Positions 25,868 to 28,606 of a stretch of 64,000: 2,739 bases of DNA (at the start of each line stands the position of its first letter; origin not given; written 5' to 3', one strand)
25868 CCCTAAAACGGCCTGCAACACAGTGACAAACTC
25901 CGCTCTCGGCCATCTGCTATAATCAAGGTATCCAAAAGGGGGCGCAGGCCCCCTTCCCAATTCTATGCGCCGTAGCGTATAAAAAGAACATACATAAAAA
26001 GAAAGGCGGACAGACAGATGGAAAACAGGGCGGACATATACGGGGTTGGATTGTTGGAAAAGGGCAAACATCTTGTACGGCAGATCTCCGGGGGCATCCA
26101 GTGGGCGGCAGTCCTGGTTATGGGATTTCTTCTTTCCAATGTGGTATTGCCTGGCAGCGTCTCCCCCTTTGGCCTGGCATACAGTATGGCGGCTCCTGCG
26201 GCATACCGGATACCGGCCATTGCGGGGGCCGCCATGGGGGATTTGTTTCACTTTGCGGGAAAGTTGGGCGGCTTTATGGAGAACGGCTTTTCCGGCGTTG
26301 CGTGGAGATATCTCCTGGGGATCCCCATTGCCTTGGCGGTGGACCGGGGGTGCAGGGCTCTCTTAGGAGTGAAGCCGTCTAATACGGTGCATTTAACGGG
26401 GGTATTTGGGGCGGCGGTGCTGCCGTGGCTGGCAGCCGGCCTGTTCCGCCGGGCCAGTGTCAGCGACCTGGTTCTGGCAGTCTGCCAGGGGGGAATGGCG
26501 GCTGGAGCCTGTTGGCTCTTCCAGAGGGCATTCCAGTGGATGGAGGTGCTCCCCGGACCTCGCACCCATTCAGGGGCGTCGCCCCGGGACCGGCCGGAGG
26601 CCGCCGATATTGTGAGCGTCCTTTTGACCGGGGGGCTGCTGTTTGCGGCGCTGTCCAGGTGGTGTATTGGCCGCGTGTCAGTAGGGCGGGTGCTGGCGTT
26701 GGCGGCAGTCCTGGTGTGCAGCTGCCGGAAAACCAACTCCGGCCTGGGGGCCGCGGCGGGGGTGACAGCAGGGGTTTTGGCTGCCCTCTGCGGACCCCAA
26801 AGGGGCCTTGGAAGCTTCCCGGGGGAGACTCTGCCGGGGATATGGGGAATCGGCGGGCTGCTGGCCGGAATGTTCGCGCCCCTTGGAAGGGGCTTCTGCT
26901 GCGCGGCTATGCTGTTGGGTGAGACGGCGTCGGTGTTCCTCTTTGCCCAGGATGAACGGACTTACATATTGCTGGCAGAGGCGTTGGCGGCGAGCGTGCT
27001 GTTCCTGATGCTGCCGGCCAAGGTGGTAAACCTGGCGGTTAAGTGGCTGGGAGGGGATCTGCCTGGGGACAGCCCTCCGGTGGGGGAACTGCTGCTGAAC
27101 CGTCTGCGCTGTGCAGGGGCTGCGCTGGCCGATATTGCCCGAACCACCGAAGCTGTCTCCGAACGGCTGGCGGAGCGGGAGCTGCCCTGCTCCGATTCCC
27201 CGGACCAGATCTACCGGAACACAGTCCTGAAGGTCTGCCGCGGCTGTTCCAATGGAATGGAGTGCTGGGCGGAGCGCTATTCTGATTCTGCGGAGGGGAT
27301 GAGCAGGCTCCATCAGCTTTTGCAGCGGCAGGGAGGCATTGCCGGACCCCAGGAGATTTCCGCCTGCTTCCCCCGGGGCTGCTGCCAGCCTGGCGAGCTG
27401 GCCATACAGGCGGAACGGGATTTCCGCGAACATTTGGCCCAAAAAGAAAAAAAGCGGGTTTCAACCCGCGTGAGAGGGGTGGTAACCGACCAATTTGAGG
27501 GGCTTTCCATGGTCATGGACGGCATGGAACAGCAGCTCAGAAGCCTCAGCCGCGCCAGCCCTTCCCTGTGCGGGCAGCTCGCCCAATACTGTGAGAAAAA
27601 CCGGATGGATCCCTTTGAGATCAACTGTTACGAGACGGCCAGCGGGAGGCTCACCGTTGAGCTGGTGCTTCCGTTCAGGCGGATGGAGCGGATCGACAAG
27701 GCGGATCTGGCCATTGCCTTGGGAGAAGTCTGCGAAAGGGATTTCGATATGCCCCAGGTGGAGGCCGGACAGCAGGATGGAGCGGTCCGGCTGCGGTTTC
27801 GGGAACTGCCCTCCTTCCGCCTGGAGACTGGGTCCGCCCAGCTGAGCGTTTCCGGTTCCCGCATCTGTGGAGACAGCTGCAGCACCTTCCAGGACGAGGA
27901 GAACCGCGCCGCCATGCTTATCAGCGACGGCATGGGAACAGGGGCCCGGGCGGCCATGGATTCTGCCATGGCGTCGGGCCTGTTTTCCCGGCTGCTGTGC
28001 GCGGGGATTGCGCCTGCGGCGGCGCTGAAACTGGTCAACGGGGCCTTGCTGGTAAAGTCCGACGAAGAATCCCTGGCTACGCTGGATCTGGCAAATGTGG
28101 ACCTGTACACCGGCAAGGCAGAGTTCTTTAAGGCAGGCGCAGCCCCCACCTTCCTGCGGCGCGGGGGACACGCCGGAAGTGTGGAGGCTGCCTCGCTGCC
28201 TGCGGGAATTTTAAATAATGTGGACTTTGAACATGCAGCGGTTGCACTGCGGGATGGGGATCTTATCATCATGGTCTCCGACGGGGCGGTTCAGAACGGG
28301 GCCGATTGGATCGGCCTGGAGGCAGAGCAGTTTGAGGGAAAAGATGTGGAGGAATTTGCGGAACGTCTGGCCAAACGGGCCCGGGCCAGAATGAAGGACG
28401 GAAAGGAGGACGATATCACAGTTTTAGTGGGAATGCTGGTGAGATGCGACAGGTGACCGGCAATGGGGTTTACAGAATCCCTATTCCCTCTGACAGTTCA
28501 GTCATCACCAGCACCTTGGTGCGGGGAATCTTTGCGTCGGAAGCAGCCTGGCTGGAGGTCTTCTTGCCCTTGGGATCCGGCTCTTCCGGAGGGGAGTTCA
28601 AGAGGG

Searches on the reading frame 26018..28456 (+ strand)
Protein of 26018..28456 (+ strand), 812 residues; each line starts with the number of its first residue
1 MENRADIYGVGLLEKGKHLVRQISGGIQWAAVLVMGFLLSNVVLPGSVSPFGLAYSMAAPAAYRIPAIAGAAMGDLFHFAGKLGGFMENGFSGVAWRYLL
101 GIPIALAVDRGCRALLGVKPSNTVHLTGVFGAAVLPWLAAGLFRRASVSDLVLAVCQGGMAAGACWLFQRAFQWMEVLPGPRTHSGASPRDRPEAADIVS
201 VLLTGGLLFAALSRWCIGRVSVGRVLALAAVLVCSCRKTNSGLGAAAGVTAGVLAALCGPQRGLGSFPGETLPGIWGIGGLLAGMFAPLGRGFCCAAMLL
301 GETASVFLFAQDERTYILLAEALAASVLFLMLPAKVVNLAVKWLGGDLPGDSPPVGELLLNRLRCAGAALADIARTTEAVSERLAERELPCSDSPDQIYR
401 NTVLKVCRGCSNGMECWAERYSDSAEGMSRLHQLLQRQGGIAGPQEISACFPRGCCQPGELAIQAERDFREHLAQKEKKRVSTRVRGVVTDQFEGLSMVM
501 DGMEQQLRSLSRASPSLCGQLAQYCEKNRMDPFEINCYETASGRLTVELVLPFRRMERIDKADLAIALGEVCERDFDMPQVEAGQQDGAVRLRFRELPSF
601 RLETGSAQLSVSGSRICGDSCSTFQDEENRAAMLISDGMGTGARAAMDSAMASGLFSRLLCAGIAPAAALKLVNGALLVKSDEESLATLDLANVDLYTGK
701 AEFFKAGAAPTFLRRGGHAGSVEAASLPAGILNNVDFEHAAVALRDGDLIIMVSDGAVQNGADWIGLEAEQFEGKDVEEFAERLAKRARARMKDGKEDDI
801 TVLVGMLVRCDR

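Call 78: search_protein_families(library=pfam, proteins=[window:26018-28456:+], max_evalue=0.0001)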
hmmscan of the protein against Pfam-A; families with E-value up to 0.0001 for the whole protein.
window:26018-28456:+ (812 aa): 2 families
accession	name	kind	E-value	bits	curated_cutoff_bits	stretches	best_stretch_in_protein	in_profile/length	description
PF07228.17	SpoIIE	-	1e-28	101.1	25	1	628-804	2-188/192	Stage II sporulation protein E (SpoIIE)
PF19732.4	SpoIIE_N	-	1.2e-19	70.8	27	1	30-613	42-602/605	Stage II sporulation protein E N-terminal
